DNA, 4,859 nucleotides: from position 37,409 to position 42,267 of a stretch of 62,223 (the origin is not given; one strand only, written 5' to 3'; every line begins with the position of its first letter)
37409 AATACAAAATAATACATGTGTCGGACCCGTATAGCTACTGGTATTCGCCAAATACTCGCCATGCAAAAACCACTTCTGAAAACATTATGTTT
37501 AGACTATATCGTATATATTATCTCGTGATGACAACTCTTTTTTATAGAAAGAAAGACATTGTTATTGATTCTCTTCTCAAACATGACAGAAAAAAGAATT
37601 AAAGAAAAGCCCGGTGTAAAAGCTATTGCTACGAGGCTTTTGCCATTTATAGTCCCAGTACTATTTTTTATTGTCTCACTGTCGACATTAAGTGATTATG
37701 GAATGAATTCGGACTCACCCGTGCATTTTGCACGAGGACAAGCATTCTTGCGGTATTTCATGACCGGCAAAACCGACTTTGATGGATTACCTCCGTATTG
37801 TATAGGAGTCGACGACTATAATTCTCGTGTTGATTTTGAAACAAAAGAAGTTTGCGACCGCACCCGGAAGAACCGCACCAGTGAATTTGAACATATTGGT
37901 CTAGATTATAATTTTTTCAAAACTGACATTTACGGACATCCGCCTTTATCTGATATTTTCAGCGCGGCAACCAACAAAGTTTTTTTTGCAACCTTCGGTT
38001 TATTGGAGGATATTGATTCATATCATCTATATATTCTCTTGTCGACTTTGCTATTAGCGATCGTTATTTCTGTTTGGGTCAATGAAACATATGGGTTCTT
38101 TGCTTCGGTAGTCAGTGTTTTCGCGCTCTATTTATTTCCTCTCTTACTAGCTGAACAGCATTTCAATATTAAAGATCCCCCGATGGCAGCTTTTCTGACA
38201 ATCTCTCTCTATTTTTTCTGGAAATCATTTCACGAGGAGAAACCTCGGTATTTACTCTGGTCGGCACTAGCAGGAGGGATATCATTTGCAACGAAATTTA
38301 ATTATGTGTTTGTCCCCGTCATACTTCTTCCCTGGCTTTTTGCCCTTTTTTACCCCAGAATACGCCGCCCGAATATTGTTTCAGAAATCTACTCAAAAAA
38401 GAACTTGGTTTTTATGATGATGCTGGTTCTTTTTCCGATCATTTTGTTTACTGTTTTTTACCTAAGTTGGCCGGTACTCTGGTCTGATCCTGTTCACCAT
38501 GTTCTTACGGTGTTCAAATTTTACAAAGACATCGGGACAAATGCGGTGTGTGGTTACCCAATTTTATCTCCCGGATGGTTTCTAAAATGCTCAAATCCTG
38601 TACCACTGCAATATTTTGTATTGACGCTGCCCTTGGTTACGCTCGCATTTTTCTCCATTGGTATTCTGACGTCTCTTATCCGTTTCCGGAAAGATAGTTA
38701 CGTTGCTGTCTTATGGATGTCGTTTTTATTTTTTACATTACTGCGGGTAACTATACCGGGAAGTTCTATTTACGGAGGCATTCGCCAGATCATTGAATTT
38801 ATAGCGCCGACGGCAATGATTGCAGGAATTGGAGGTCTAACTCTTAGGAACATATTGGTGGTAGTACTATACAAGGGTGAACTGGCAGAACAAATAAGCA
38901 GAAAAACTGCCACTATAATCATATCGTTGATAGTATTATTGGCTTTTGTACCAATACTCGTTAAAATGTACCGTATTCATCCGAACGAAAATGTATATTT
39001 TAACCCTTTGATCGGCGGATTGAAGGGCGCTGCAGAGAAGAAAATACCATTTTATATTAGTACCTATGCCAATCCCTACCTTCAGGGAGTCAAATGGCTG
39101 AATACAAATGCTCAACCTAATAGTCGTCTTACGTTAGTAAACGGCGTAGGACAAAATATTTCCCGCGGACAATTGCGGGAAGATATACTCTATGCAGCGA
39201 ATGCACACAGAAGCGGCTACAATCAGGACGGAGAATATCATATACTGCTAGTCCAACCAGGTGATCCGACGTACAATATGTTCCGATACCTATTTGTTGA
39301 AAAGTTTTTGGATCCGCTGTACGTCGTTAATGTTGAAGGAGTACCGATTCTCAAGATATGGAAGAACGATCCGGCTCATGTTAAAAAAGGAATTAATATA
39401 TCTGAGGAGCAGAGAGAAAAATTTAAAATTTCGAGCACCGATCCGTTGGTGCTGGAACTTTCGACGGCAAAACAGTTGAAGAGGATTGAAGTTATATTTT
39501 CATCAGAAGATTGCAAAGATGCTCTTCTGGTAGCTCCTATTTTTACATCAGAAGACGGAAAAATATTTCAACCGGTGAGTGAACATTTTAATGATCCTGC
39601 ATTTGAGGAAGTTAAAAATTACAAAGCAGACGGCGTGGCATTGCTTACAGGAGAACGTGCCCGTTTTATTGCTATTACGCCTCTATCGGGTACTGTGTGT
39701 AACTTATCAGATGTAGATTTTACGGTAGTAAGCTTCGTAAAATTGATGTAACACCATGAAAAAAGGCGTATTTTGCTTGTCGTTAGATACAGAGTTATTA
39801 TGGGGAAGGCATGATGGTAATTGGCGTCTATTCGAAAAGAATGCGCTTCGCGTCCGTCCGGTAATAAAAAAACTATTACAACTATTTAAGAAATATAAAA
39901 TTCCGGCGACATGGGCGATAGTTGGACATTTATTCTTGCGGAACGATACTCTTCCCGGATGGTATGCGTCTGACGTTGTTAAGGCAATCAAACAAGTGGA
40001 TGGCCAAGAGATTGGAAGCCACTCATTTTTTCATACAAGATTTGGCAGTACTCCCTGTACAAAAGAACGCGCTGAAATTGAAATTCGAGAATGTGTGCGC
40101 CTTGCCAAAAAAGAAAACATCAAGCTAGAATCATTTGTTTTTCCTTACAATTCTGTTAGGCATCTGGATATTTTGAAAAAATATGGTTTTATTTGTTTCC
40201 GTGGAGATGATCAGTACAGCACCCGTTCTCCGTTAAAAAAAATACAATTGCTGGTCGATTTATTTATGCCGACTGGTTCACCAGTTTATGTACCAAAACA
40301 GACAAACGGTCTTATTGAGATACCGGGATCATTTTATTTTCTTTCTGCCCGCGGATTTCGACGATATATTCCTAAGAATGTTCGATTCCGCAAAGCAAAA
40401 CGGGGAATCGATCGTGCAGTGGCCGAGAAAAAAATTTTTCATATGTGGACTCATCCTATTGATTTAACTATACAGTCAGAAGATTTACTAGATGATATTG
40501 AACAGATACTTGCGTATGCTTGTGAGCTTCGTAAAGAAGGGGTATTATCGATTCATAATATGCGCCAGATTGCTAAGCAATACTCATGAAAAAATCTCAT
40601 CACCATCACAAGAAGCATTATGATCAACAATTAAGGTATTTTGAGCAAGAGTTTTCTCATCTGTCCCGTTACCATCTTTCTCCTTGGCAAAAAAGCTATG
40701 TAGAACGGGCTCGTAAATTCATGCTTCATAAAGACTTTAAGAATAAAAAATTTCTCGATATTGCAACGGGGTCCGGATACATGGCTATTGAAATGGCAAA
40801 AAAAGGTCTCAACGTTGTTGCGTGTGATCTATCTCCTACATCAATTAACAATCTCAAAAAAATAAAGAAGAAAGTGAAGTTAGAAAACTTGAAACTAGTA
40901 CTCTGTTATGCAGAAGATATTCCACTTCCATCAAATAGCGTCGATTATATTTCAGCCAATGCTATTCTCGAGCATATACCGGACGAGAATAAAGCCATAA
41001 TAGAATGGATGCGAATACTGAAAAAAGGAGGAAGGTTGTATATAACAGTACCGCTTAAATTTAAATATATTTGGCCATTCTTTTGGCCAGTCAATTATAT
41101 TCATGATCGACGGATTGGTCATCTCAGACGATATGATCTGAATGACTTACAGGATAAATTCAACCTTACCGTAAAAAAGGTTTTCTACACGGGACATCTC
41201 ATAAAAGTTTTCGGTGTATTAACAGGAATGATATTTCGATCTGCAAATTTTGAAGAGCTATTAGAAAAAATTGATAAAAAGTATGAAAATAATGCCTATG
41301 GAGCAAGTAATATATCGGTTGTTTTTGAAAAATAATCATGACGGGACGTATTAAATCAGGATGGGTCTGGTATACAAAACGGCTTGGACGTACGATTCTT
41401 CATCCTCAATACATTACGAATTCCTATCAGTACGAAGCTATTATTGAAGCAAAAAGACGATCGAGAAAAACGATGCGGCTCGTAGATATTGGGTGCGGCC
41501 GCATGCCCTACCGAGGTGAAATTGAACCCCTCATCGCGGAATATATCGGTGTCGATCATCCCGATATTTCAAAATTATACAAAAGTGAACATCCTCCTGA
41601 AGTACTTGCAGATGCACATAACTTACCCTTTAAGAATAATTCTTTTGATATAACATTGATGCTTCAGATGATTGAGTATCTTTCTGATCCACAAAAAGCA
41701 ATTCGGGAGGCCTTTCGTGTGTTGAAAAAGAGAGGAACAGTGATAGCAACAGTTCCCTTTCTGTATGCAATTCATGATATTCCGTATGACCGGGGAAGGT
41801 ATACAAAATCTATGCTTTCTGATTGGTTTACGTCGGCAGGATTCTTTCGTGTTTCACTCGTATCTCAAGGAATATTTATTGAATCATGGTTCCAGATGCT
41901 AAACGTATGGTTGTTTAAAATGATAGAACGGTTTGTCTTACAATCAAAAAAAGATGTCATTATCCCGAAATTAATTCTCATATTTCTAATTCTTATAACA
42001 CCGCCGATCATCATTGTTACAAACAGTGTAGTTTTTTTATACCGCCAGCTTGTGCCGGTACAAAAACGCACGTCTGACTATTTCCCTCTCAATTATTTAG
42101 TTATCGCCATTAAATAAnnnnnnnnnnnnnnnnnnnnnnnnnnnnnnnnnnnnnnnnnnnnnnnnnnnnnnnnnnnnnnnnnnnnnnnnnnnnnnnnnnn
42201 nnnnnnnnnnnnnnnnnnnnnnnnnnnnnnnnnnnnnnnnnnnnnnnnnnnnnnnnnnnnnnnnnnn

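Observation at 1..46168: Nineteen GT-C-fold membrane glycosyltransferase genes from at least 7 families packed into ~46 kb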

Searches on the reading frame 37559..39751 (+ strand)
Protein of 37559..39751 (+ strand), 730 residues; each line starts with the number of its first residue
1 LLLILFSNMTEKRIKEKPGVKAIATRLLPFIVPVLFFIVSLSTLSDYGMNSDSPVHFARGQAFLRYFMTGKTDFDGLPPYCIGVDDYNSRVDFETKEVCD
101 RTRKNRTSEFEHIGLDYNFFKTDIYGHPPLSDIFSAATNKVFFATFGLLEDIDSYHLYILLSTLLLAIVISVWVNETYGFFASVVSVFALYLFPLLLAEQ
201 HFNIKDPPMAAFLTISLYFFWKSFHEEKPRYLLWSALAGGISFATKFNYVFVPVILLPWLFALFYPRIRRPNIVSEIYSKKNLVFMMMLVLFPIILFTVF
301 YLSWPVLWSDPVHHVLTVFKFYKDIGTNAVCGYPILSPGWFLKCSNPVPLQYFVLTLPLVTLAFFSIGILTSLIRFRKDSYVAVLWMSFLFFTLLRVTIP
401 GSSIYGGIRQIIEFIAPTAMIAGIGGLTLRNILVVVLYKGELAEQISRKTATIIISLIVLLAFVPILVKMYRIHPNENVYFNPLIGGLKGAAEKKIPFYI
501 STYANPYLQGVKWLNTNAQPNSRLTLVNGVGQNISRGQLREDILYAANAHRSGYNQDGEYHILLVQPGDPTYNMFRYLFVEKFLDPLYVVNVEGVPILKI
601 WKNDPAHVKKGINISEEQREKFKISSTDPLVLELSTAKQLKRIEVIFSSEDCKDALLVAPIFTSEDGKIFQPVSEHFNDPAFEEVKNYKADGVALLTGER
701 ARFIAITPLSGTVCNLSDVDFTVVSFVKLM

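Call 5: search_protein_families(library=pfam, max_evalue=0.01, proteins=[window:37559-39751:+])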
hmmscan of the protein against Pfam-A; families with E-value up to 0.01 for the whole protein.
window:37559-39751:+ (730 aa): 1 family
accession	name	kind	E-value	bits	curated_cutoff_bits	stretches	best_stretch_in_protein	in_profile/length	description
PF13231.12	PMT_2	-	2.6e-08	34.7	26.1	1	127-293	2-156/160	Dolichyl-phosphate-mannose-protein mannosyltransferase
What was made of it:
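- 37559..39751 (+): PMT_2 GT-C (730 aa) with an unassigned C-terminal domain of about 250 aa. Pfam PMT_2 34.7 bits (call 5).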

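Call 13: search_protein_families(library=ncbifam, max_evalue=1, proteins=[window:37559-39751:+])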
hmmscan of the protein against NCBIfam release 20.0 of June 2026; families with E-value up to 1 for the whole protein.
window:37559-39751:+ (730 aa): 0 families

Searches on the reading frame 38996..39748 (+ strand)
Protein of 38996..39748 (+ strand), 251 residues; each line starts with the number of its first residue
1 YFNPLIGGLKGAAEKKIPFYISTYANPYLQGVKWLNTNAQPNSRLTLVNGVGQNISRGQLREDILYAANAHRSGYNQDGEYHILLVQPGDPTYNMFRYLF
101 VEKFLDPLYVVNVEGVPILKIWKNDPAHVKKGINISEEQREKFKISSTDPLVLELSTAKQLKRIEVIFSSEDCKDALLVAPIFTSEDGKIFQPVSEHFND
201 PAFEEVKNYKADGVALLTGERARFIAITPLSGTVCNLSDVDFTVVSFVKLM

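Call 58: search_solved_structures(query=window:38996-39748:+, max_evalue=1)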
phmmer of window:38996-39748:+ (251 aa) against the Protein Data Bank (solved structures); distinct sequences matched with E-value up to 1: 0.
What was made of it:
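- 37559..39751 (+): The C-terminal domain has no PDB sequence match (call 58).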

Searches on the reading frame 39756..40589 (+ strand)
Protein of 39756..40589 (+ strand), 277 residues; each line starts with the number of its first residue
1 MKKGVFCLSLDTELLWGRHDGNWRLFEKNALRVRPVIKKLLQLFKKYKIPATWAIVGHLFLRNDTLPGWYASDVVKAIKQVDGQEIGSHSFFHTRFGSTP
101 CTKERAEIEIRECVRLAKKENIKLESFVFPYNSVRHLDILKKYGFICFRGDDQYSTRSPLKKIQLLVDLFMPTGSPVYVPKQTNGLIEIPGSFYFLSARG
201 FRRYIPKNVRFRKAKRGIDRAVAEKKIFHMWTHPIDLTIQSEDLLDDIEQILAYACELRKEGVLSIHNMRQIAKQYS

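Call 7: search_protein_families(library=pfam, max_evalue=0.01, proteins=[window:39756-40589:+])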
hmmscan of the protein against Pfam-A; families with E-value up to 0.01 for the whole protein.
window:39756-40589:+ (277 aa): 2 families
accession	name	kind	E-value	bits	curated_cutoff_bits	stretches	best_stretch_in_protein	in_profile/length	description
PF01522.26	Polysacc_deac_1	-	1.5e-09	38.3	23.1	1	35-134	19-108/124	Polysaccharide deacetylase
PF10096.14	DUF2334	-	0.00039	20.5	26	1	37-211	18-166/203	Uncharacterized protein conserved in bacteria (DUF2334)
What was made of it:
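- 39756..42117 (+): Polysaccharide deacetylase plus two methyltransferases. Pfam (call 7).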

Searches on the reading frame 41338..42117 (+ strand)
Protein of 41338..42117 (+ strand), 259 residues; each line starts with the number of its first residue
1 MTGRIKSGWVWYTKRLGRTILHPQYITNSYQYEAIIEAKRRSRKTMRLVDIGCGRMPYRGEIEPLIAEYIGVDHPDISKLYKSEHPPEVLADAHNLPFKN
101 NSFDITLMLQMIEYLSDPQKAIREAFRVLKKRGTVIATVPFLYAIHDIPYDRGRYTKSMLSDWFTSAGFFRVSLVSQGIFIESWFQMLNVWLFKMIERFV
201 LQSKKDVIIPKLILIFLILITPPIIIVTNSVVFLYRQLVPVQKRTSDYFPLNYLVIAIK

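Call 7: search_protein_families(library=pfam, max_evalue=0.01, proteins=[window:41338-42117:+])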
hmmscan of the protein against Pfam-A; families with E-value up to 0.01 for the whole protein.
window:41338-42117:+ (259 aa): 7 families
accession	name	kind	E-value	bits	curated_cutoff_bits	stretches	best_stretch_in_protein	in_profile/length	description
PF08241.18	Methyltransf_11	-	2.5e-16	60.5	21.2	1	49-136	1-94/95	Methyltransferase domain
PF13489.12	Methyltransf_23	-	2.7e-09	37.4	27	1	41-144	19-123/164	Methyltransferase domain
PF13649.12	Methyltransf_25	-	2.8e-08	34.8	27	1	50-133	3-97/97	Methyltransferase domain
PF13847.12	Methyltransf_31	-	5.2e-08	33.1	27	1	91-138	61-110/145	Methyltransferase domain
PF01209.24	Ubie_methyltran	-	5.1e-06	26.4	20.1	1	89-136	103-150/233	ubiE/COQ5 methyltransferase family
PF08242.18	Methyltransf_12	-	0.00013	23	30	1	92-134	57-97/98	Methyltransferase domain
PF05148.21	Methyltransf_8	-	0.006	16.9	27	1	33-135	61-154/219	Hypothetical methyltransferase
